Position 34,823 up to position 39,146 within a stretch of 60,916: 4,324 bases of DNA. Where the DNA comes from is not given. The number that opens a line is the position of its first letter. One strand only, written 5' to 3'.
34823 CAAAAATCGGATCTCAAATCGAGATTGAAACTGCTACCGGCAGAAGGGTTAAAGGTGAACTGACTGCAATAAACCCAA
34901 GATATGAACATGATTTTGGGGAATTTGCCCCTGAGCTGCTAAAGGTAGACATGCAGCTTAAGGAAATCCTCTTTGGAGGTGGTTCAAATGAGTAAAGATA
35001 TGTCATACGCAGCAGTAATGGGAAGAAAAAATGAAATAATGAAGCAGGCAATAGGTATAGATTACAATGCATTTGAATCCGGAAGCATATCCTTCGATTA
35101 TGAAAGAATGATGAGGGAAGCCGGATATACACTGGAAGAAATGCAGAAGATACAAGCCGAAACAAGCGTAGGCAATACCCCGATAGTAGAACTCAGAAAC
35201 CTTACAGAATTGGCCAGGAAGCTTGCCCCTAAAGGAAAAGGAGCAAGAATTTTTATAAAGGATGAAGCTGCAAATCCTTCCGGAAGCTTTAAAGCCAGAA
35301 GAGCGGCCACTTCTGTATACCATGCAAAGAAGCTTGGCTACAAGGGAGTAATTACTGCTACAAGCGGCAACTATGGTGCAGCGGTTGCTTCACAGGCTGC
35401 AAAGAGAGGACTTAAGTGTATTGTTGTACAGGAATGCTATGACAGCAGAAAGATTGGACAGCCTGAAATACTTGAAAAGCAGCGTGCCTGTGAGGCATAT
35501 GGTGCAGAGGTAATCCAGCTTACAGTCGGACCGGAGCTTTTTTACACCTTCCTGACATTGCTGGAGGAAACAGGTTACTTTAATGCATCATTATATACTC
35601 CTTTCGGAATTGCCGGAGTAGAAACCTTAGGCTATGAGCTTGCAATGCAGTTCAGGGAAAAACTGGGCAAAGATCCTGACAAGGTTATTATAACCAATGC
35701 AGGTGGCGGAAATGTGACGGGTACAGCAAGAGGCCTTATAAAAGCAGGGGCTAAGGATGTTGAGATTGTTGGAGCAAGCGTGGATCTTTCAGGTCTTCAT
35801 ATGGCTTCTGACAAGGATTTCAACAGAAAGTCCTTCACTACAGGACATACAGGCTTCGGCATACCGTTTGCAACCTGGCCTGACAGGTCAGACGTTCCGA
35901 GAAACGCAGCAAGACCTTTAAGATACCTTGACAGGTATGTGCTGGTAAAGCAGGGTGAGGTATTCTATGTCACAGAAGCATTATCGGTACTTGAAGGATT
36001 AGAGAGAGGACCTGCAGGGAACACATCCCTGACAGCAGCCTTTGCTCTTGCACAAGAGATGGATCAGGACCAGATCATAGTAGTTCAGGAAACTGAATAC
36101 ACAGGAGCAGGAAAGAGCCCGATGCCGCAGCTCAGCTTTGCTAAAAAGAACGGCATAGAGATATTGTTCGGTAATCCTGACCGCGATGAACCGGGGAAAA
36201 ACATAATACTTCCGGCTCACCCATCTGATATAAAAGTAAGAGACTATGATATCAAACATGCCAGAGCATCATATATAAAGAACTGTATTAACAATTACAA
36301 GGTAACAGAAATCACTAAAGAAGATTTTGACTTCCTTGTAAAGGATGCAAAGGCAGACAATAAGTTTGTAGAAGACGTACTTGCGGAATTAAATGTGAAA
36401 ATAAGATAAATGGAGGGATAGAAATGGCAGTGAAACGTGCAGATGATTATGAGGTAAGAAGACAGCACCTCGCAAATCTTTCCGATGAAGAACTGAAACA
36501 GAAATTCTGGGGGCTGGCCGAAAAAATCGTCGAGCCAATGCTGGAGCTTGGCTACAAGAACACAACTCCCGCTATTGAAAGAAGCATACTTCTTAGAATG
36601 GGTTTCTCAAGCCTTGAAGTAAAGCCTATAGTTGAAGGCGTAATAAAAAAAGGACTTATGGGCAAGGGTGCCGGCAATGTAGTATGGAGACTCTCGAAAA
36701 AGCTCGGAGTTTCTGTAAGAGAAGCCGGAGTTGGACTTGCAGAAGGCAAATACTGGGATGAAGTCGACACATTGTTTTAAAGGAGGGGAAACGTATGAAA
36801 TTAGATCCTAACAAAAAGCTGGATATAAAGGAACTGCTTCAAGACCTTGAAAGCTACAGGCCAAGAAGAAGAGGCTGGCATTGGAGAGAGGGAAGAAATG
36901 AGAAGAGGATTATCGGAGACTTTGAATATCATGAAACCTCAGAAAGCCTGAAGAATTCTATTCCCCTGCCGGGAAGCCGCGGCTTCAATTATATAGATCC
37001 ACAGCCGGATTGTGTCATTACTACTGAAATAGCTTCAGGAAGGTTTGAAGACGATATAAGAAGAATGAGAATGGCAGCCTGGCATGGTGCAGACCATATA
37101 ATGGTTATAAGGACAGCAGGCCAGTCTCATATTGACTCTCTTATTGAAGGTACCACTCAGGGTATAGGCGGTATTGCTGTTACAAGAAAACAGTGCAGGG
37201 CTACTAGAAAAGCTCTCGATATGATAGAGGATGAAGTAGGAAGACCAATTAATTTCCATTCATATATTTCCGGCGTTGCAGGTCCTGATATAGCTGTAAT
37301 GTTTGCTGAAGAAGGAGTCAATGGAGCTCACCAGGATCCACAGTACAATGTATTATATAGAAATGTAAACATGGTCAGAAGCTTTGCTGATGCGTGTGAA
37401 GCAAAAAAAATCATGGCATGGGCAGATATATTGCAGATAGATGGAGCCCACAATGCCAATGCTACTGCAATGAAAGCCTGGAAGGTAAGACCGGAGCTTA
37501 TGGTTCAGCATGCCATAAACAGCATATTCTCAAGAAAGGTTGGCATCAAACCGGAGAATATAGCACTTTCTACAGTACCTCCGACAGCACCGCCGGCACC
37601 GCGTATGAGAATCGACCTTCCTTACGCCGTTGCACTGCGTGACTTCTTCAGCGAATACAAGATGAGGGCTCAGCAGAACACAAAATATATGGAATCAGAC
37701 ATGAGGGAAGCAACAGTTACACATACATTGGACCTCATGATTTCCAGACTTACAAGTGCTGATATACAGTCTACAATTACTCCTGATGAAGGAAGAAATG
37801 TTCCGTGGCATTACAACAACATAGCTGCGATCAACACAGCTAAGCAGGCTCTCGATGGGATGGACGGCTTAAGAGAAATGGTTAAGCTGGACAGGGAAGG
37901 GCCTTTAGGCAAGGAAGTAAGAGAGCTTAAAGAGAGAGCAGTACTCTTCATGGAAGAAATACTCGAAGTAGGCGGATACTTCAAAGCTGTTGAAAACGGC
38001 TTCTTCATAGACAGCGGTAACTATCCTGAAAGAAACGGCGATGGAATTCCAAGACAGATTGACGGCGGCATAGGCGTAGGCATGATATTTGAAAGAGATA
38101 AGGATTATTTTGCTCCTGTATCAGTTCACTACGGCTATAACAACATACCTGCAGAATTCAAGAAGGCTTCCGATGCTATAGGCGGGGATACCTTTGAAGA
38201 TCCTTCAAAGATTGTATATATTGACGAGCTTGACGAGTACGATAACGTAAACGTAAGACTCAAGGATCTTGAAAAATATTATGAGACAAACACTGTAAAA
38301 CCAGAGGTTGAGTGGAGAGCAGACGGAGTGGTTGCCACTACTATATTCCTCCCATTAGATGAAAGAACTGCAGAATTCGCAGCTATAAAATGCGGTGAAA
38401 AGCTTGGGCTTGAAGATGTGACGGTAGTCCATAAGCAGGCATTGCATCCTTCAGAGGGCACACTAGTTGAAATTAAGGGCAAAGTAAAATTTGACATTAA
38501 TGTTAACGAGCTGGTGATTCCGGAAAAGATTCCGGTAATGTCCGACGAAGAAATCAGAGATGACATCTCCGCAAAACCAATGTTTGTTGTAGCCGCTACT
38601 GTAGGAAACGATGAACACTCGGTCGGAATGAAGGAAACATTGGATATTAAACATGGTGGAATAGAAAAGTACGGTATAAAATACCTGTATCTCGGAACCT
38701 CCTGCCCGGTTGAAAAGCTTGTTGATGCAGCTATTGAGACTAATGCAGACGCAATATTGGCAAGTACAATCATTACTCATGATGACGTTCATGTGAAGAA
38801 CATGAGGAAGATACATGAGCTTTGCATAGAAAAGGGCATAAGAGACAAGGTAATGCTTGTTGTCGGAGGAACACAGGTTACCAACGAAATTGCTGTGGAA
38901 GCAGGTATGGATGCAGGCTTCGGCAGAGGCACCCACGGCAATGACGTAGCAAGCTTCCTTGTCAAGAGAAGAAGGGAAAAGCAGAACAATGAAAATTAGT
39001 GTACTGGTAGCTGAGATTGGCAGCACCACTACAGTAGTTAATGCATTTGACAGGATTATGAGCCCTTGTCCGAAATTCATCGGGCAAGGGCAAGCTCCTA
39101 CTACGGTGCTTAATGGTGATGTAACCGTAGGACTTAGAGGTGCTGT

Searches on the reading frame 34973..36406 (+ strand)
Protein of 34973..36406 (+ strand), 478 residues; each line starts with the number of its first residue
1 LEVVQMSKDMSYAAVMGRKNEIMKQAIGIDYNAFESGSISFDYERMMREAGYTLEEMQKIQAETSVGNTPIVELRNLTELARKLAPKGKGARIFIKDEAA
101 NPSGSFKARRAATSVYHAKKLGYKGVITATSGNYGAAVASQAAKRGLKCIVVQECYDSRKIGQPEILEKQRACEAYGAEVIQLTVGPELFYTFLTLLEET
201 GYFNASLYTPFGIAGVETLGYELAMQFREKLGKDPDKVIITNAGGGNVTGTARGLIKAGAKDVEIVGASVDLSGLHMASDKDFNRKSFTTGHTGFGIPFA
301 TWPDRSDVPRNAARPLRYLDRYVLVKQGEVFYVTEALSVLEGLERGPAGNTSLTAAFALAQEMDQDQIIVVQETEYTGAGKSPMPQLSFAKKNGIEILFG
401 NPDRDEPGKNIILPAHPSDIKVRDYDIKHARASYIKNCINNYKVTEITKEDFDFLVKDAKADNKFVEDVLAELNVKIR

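Call 53: search_protein_families(library=pfam, proteins=[window:34973-36406:+], max_evalue=0.001)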
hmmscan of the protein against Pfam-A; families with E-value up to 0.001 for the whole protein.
window:34973-36406:+ (478 aa): 1 family
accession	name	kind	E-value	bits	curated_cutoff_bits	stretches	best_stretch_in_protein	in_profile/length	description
PF00291.31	PALP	-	3.1e-51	174.9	35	1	64-371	3-291/295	Pyridoxal-phosphate dependent enzyme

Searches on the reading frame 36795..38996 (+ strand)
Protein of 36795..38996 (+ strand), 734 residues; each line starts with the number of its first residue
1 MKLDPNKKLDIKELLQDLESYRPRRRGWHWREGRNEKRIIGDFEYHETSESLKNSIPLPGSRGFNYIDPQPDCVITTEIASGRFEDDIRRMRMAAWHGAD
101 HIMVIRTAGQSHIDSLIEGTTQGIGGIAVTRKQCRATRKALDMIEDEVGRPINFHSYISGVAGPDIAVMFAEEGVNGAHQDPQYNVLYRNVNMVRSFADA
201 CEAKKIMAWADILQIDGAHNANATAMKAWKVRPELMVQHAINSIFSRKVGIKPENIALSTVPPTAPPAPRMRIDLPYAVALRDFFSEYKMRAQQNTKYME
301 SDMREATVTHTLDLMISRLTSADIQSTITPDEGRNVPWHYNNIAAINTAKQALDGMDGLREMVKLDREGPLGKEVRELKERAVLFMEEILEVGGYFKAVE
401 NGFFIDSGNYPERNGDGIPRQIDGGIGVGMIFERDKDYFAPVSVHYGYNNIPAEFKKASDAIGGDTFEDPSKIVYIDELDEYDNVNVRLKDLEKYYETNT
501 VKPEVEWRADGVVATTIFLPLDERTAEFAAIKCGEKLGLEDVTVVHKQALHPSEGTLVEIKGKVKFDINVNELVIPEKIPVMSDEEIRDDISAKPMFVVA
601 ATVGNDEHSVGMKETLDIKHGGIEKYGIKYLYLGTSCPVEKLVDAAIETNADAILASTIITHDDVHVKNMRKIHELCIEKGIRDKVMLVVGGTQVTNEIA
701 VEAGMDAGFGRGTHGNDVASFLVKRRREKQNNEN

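Call 53: search_protein_families(library=pfam, proteins=[window:36795-38996:+], max_evalue=0.001)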
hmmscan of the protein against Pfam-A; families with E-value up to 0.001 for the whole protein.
window:36795-38996:+ (734 aa): 3 families
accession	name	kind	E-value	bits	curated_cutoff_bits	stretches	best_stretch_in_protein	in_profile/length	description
PF09043.17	Lys-AminoMut_A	-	4e-45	154.7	25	1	70-442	144-505/508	D-Lysine 5,6-aminomutase TIM-barrel domain of alpha subunit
PF16554.10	OAM_dimer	-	6.3e-25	87.8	25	1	501-577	2-78/78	Dimerisation domain of d-ornithine 4,5-aminomutase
PF02310.24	B12-binding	-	1.2e-11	44.9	32.1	1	598-714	3-115/121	B12 binding domain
